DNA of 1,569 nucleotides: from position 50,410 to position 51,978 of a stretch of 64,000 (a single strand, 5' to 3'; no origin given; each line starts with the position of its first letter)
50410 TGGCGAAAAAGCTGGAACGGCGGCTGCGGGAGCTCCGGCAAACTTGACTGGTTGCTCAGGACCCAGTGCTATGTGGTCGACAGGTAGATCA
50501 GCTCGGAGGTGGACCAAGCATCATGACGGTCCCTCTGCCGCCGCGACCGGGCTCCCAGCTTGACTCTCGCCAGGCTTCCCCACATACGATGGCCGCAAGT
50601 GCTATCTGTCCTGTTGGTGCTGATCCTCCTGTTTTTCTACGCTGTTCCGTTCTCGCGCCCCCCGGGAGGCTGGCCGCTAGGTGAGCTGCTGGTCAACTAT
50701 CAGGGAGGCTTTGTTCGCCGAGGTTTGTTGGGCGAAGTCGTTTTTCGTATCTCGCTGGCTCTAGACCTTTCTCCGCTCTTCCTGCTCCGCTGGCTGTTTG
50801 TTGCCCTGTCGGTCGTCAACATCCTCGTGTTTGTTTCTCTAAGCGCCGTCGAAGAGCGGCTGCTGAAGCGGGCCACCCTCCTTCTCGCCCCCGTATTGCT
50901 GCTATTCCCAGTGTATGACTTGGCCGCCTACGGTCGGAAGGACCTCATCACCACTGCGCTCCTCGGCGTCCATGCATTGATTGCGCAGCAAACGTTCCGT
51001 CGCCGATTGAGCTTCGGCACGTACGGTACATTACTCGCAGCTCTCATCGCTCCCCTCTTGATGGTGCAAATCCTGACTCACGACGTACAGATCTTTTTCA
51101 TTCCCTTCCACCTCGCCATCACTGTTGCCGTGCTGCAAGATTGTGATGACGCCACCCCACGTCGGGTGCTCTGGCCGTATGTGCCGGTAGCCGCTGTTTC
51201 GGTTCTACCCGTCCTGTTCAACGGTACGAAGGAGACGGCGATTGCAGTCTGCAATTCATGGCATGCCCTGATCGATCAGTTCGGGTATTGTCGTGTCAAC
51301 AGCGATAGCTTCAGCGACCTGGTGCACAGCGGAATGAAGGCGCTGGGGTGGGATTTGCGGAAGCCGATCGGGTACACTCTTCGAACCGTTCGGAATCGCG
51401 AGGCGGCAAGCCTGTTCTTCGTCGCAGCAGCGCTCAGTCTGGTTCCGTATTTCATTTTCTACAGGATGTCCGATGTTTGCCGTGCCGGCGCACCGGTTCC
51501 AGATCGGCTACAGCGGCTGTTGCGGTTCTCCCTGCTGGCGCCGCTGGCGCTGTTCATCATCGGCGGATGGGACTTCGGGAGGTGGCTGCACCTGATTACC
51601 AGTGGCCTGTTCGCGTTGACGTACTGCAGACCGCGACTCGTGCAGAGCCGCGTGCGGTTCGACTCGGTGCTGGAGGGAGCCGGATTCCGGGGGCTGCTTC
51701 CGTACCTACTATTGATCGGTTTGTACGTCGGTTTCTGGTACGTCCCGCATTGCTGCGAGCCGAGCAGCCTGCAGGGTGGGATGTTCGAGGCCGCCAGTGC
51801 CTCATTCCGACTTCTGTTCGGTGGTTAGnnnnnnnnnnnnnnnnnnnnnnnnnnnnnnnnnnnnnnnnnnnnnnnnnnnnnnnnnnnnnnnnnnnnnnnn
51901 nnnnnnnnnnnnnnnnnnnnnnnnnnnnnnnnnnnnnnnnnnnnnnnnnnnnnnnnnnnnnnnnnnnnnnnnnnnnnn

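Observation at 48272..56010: Lower-GC glycan/lipid-modification island (GT2, YdjC-type deacetylase, GT39/ArnT-like GT-C, SGNH-like, three polytopic membrane proteins)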

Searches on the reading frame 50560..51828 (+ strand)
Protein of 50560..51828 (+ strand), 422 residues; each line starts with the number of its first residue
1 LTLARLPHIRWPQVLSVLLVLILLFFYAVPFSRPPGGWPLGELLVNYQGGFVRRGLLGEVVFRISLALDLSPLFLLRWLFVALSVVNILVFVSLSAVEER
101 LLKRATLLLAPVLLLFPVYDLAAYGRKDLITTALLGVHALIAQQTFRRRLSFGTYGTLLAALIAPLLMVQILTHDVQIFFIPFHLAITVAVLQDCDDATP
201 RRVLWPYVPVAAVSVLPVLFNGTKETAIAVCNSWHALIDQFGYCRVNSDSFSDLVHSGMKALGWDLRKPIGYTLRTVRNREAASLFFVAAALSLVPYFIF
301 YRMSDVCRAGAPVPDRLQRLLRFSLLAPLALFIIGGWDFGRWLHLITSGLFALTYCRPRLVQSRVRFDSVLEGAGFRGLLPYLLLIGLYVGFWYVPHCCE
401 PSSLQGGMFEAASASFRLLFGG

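Call 5: search_protein_families(library=pfam, proteins=[window:50560-51828:+], max_evalue=0.01)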
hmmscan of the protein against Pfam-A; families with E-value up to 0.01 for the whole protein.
window:50560-51828:+ (422 aa): 0 families

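Call 6: search_protein_families(library=ncbifam, proteins=[window:50560-51828:+], max_evalue=0.01)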
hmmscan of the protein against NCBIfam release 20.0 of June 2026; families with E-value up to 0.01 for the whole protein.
window:50560-51828:+ (422 aa): 0 families

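Call 26: search_protein_families(library=pfam, proteins=[window:50560-51828:+], max_evalue=10)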
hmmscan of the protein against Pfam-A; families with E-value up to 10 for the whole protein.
window:50560-51828:+ (422 aa): 0 families

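Call 33: find_homologous_proteins(query=window:50560-51828:+)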
Query window:50560-51828:+ (422 aa): 71 proteins with E <= 0.001 among 8000 candidates.
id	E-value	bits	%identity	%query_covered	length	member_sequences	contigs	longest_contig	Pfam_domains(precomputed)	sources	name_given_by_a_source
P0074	6.9e-266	900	100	97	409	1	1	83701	PF27463.1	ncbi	-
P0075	2.3e-172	592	65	94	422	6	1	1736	-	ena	-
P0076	3.3e-171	589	66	94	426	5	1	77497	-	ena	-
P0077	3.8e-168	578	65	94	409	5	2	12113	-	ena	-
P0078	1.3e-165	570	65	94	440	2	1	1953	-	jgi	-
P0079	3.3e-164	565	64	97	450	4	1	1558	-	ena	-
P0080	3.9e-158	545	62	97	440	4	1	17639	PF27463.1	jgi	jgi:hypothetical protein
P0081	2.3e-115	405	50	97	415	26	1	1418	PF27463.1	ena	-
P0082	4.3e-110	387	48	95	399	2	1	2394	PF27463.1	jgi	-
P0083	3.4e-109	384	48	96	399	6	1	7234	PF27463.1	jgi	jgi:hypothetical protein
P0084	5.7e-94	334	58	62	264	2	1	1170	-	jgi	jgi:hypothetical protein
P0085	1.2e-92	330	59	62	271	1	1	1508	-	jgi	jgi:hypothetical protein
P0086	1.1e-72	264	53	63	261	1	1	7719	PF27463.1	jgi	jgi:hypothetical protein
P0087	6.6e-34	136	27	91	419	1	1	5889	-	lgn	-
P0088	1.1e-17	83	27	86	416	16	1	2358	-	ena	-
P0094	8.2e-16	77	28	86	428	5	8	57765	-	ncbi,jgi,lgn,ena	ncbi:MAG: hypothetical protein ACK55E_02335 [Cyanobacteriota bacterium]|jgi:hypothetical protein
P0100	7.7e-13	67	27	87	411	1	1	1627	PF27463.1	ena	-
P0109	2.2e-10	59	22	77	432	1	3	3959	PF27463.1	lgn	-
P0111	5.3e-10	57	28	77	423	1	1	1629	PF27463.1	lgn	-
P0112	6.2e-10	57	28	38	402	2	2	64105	PF27463.1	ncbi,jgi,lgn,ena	ncbi:hypothetical protein [Chloroflexus sp.]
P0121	1.5e-7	49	33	36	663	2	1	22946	PF27463.1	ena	-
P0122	2.2e-7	49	29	46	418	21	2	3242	PF27463.1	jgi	jgi:hypothetical protein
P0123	3.1e-7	48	23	83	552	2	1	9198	PF27463.1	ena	-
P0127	1.4e-6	46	23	90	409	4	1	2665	PF27463.1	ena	-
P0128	1.5e-6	46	55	8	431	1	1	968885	PF27463.1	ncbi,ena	-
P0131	2.5e-6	45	27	47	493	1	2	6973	PF27463.1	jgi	jgi:hypothetical protein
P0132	4.3e-6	45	25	86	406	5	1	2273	PF27463.1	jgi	jgi:hypothetical protein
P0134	1.3e-5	43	26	73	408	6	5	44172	PF27463.1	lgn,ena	-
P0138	2.4e-5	42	27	76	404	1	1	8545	PF27463.1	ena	-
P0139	5.7e-5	41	24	85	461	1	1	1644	PF27463.1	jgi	jgi:hypothetical protein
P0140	8.0e-5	40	34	26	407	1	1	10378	PF27463.1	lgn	-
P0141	2.6e-4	39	30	38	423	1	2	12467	PF27463.1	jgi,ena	jgi:hypothetical protein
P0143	4.7e-4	38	23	78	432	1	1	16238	PF27463.1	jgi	-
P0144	8.2e-4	37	25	50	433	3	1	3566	PF27463.1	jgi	jgi:hypothetical protein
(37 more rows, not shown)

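Call 47: predict_structure(alignment_id=A2)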
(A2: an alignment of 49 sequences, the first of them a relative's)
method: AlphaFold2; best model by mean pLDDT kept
length: 409 residues; sequences in the alignment: 49
mean_pLDDT: 88.2   pTM: 0.90
mean pLDDT of the five models: 88.2, 87.9, 87.8, 86.9, 83.1
residues with pLDDT >= 90: 232; 70-90: 155; 50-70: 20; < 50: 2
segments of 3 or more residues with pLDDT < 50: none
pLDDT, mean of each block of 10 residues (from residue 1): 91 90 86 84 93 95 94 97 92 93 88 92 98 95 97 96 93 93 76 95 89 93 83 86 88 89 89 90 81 55 79 75 82 93 88 84 92 90 79 84 86
secondary structure, 60 per line:
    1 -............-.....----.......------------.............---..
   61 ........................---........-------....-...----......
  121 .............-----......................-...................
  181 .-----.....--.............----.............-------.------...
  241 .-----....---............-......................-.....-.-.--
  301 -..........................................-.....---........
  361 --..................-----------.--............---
elements in order: H2-13 H15-19 H24-30 H43-55 H59-84 H88-95 H103-106 H115-133 H139-160 H162-181 H187-191 H194-206 H211-223 H247-250 H254-265 H267-288 H290-294 H302-343 H345-349 H353-360 H363-379 H395-406

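Call 69: search_protein_families(library=pfam, alignment_id=A2, max_evalue=0.01)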
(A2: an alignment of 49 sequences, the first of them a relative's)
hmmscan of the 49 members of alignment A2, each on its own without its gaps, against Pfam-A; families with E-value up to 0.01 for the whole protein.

A. member 1, P0074 (409 aa): 0 families

B. families by the number of members that match (of 49 scanned): 4 families
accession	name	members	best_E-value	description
PF14897.12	EpsG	1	0.0004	EpsG family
PF19529.4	DUF6057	1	0.0011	Family of unknown function (DUF6057)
PF14955.12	MRP-S24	1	0.0038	Mitochondrial ribosome subunit S24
PF13231.12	PMT_2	1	0.0039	Dolichyl-phosphate-mannose-protein mannosyltransferase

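Call 71: find_encoding_contigs(protein=P0076, flank=10000, max_places=2)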
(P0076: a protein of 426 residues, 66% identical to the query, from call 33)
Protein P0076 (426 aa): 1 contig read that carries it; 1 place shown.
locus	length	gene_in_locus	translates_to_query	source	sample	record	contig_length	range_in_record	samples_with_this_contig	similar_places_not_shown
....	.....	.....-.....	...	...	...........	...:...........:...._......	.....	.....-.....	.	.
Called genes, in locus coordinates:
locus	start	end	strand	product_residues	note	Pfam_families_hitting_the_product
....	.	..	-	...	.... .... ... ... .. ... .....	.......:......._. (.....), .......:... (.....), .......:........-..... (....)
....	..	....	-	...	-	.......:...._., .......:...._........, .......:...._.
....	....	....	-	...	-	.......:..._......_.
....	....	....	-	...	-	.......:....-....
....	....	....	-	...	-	-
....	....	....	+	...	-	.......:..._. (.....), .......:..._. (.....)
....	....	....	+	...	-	-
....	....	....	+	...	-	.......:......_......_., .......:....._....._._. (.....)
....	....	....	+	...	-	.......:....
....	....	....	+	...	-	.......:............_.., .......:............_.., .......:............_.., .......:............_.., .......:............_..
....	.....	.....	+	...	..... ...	-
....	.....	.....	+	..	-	-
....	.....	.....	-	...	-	-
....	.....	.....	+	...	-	?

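Call 72: find_encoding_contigs(protein=P0094, flank=7000, max_places=4)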
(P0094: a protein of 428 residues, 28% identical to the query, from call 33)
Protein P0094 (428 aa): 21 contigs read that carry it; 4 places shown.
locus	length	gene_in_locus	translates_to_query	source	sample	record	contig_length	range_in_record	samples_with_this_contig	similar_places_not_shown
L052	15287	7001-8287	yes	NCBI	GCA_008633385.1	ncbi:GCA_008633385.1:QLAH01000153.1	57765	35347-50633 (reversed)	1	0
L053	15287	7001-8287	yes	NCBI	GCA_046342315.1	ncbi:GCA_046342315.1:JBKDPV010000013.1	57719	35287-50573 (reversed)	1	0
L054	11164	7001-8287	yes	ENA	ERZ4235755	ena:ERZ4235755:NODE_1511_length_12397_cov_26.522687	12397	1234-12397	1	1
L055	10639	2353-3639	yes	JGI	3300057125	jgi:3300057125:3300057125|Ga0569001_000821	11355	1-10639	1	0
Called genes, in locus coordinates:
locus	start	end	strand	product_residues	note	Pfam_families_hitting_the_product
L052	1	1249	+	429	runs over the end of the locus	PF13657:Couple_hipA (weak), PF07804:HipA_C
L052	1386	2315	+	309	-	PF01040:UbiA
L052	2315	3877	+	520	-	PF12710:HAD, PF03706:LPG_synthase_TM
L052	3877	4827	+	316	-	PF03706:LPG_synthase_TM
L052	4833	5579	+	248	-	PF00106:adh_short, PF08659:KR, PF13561:adh_short_C2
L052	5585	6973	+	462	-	PF01565:FAD_binding_4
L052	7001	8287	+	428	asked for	-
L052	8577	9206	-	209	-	-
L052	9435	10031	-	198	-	-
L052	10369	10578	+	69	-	-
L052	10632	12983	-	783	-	PF19263:DUF5906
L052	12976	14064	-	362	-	-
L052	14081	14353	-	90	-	-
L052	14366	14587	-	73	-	-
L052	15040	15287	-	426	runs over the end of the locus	-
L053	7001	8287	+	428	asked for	-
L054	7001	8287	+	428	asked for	-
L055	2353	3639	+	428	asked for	-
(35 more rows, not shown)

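Call 84: find_related_loci(query=A2, collection=metagenome_contigs, flank=7000)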
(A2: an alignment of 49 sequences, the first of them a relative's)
Query A2 (409 aa) in metagenome_contigs; peptide patterns used: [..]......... (x = any residue, [..] = any of these).
600 stretches matched a pattern (row limit reached: there are more); 440 encode a relative of the query (tblastn E <= 1e-3); the best 80 are kept; 80 distinct loci.
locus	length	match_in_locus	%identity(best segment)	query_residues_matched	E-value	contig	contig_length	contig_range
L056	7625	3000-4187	65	14-408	2e-149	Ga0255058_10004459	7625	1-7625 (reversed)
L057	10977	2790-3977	65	14-408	3e-148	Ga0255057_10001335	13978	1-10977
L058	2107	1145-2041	30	24-340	3e-31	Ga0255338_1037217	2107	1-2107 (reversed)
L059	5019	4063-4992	27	25-351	1e-25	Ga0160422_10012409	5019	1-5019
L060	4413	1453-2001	31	5-186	7e-25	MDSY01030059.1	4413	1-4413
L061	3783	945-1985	24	25-398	9e-25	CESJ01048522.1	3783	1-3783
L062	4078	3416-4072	29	16-229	3e-24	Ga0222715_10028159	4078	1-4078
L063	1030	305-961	31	2-222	5e-25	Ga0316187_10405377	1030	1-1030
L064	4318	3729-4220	34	20-181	1e-23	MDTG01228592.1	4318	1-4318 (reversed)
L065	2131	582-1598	25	29-384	9e-23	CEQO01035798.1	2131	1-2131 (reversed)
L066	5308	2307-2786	34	25-184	2e-22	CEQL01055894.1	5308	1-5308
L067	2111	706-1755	27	25-383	2e-22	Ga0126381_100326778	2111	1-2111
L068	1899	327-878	31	3-183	2e-21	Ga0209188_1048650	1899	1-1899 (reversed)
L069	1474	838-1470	32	3-204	3e-21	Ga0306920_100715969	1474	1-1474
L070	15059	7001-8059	28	25-386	1e-20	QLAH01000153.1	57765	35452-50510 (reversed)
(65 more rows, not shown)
